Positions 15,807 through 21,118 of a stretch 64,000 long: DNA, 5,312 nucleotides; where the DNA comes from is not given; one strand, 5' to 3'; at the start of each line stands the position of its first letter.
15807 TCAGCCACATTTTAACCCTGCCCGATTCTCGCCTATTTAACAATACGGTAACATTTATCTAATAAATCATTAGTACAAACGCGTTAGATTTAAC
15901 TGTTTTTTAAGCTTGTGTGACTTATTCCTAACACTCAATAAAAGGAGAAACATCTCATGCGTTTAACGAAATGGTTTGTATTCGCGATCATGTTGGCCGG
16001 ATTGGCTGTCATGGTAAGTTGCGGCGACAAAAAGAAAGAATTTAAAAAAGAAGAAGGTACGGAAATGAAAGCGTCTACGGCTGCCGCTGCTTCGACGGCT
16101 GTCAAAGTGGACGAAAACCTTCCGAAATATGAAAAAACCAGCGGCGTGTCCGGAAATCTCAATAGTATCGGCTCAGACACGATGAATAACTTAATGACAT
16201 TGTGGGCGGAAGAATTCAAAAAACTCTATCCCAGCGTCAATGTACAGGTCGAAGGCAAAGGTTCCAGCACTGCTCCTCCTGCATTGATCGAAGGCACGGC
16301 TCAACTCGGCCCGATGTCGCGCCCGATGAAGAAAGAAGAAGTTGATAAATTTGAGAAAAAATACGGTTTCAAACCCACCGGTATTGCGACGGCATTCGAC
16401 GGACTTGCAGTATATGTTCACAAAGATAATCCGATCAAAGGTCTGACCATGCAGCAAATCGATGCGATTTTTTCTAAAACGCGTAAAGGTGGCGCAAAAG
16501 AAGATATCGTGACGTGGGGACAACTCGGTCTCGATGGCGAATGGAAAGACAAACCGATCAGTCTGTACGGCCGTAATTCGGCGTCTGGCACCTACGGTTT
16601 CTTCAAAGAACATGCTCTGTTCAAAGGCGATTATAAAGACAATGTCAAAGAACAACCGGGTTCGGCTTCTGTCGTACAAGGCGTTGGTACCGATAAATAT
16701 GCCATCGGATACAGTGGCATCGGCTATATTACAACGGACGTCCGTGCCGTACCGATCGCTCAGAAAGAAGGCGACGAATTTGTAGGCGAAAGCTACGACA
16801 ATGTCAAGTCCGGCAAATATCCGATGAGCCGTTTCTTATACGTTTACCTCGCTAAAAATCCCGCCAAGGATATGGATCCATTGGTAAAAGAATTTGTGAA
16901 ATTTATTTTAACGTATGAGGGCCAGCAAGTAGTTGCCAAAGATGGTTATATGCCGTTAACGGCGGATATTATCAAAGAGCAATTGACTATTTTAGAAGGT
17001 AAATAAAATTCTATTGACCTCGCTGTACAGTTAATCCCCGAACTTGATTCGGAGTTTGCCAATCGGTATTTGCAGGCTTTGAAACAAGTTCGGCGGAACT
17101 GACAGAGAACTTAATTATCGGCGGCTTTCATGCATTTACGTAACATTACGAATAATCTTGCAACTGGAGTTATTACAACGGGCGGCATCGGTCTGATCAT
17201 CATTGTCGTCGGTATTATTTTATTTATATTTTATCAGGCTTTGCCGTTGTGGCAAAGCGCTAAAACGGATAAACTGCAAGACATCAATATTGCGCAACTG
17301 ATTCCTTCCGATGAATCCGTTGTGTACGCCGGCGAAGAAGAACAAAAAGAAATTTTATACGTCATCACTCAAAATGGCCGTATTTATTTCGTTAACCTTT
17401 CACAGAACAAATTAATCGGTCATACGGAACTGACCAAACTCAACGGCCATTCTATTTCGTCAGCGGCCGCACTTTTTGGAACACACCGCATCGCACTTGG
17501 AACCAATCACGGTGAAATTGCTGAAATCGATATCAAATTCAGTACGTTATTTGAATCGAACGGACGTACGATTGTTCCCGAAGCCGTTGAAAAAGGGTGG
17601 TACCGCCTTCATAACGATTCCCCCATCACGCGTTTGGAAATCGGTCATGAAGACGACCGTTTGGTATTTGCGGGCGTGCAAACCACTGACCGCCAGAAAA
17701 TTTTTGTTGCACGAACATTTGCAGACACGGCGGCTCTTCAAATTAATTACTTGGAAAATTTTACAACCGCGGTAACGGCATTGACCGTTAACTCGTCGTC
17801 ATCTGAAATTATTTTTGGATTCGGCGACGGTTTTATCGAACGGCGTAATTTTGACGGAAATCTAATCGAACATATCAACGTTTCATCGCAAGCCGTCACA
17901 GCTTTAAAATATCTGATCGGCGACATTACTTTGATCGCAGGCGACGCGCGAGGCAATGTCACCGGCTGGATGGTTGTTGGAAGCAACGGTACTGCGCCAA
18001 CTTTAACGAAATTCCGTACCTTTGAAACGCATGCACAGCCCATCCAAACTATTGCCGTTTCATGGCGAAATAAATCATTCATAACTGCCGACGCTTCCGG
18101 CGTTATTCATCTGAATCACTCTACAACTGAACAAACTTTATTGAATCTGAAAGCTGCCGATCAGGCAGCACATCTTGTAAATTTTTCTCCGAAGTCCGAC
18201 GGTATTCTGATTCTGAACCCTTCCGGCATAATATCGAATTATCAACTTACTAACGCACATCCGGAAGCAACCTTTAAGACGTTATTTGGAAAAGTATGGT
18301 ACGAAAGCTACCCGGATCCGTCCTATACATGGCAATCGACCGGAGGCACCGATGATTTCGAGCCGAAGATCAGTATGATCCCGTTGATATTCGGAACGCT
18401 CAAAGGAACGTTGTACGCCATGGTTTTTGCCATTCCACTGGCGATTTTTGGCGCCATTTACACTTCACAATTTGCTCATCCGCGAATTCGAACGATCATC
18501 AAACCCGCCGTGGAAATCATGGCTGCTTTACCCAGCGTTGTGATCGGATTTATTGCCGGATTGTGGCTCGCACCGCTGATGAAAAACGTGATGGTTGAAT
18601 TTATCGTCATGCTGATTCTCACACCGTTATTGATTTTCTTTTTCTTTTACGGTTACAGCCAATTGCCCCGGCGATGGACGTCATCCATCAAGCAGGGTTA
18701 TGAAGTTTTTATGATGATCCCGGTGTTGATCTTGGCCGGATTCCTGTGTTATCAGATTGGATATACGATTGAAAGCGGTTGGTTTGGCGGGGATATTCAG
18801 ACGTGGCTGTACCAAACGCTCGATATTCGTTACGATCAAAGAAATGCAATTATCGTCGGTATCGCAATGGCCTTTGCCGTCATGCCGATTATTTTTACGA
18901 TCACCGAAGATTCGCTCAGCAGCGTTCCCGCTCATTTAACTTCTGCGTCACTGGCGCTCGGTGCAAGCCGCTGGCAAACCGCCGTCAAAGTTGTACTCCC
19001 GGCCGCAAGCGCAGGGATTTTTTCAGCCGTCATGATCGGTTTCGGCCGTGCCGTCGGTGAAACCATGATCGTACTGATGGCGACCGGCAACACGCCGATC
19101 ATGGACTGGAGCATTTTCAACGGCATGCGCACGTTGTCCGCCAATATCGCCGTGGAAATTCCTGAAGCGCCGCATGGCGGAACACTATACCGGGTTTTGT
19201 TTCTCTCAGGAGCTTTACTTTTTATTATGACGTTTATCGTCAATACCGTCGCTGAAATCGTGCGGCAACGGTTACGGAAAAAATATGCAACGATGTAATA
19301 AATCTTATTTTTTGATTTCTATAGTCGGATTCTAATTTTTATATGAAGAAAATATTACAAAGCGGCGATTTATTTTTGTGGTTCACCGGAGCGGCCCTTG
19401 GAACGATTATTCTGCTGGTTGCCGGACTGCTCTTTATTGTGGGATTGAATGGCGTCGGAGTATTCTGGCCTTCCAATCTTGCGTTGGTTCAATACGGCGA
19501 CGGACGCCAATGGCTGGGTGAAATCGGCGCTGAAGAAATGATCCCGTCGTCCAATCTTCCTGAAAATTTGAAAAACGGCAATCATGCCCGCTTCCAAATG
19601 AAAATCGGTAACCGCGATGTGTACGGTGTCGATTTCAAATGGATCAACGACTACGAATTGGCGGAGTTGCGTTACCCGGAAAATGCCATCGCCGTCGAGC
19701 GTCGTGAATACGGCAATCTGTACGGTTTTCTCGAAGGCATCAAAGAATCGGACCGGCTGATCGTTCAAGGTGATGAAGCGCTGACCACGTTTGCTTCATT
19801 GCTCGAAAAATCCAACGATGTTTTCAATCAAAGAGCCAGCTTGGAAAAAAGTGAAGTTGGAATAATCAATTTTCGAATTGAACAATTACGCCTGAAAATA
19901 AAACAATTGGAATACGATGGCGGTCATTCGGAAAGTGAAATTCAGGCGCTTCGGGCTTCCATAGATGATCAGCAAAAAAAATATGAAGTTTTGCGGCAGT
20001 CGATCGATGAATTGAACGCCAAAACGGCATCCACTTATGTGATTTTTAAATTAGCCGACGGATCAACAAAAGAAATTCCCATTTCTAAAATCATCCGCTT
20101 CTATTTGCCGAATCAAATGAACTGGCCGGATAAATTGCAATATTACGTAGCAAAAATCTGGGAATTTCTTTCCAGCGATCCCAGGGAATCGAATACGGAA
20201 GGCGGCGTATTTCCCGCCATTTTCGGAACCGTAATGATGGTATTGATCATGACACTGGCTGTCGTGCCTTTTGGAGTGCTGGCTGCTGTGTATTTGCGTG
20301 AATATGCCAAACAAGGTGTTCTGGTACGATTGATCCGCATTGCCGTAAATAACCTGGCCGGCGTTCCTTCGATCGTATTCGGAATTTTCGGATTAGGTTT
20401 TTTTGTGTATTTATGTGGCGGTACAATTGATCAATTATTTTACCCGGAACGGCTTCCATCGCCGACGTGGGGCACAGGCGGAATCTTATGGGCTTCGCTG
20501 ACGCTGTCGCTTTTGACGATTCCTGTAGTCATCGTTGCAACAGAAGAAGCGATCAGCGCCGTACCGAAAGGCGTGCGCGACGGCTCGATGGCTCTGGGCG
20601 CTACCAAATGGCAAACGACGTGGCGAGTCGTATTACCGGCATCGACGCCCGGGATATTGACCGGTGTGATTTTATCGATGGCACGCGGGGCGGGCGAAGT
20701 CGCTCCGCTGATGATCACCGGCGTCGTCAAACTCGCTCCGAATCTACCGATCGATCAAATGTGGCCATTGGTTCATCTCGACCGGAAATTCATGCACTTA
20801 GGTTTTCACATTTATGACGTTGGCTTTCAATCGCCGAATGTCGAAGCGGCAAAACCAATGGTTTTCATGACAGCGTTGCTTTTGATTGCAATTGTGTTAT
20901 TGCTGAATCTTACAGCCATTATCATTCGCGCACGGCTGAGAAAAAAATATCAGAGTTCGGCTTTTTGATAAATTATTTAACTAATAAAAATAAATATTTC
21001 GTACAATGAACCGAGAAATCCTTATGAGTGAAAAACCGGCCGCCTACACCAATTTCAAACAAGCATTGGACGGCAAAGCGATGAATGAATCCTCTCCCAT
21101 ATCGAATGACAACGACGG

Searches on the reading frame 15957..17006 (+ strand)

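Call 76: search_protein_families(library=pfam, proteins=[window:15957-17006:+], max_evalue=0.00001)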
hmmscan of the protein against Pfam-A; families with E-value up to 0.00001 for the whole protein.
window:15957-17006:+ (349 aa): 1 family
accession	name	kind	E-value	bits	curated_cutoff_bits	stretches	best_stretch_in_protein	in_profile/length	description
PF12849.12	PBP_like_2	-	1.6e-34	120.4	27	1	62-319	6-265/267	PBP superfamily domain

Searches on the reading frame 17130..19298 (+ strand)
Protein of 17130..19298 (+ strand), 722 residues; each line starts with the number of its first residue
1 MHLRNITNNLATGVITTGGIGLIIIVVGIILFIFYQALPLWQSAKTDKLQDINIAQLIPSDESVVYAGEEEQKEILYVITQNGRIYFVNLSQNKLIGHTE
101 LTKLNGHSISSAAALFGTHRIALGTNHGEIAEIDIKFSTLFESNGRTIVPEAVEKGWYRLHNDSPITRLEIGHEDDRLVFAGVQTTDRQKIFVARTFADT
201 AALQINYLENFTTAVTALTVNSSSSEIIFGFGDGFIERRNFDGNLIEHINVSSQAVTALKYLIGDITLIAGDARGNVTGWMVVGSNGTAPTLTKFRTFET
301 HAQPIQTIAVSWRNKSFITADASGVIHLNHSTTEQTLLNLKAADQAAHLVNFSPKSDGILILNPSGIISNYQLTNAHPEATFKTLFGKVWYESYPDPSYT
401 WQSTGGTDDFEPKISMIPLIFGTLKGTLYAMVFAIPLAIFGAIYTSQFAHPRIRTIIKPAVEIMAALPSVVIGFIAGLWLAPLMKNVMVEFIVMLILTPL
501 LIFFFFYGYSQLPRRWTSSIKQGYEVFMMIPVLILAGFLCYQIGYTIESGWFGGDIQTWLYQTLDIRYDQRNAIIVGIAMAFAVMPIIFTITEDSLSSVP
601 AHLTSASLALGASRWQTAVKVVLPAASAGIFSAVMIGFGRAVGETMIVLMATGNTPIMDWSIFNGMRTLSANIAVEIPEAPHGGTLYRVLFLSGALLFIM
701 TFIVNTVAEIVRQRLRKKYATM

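Call 76: search_protein_families(library=pfam, proteins=[window:17130-19298:+], max_evalue=0.00001)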
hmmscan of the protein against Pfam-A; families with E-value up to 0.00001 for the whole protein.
window:17130-19298:+ (722 aa): 2 families
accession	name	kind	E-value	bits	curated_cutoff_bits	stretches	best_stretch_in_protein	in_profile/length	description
PF00528.27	BPD_transp_1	-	6.8e-14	52.4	26.4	1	524-716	24-183/184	Binding-protein-dependent transport system inner membrane component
PF24807.1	WD40_CDC20-Fz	-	5.7e-07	29.6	200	0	207-361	46-194/292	CDC20/Fizzy WD40 domain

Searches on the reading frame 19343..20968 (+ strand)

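Call 76: search_protein_families(library=pfam, proteins=[window:19343-20968:+], max_evalue=0.00001)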
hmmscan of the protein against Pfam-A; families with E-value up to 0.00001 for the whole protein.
window:19343-20968:+ (541 aa): 1 family
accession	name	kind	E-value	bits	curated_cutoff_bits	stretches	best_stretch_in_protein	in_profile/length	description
PF00528.27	BPD_transp_1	-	9.6e-15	55.2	26.4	1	308-533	2-183/184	Binding-protein-dependent transport system inner membrane component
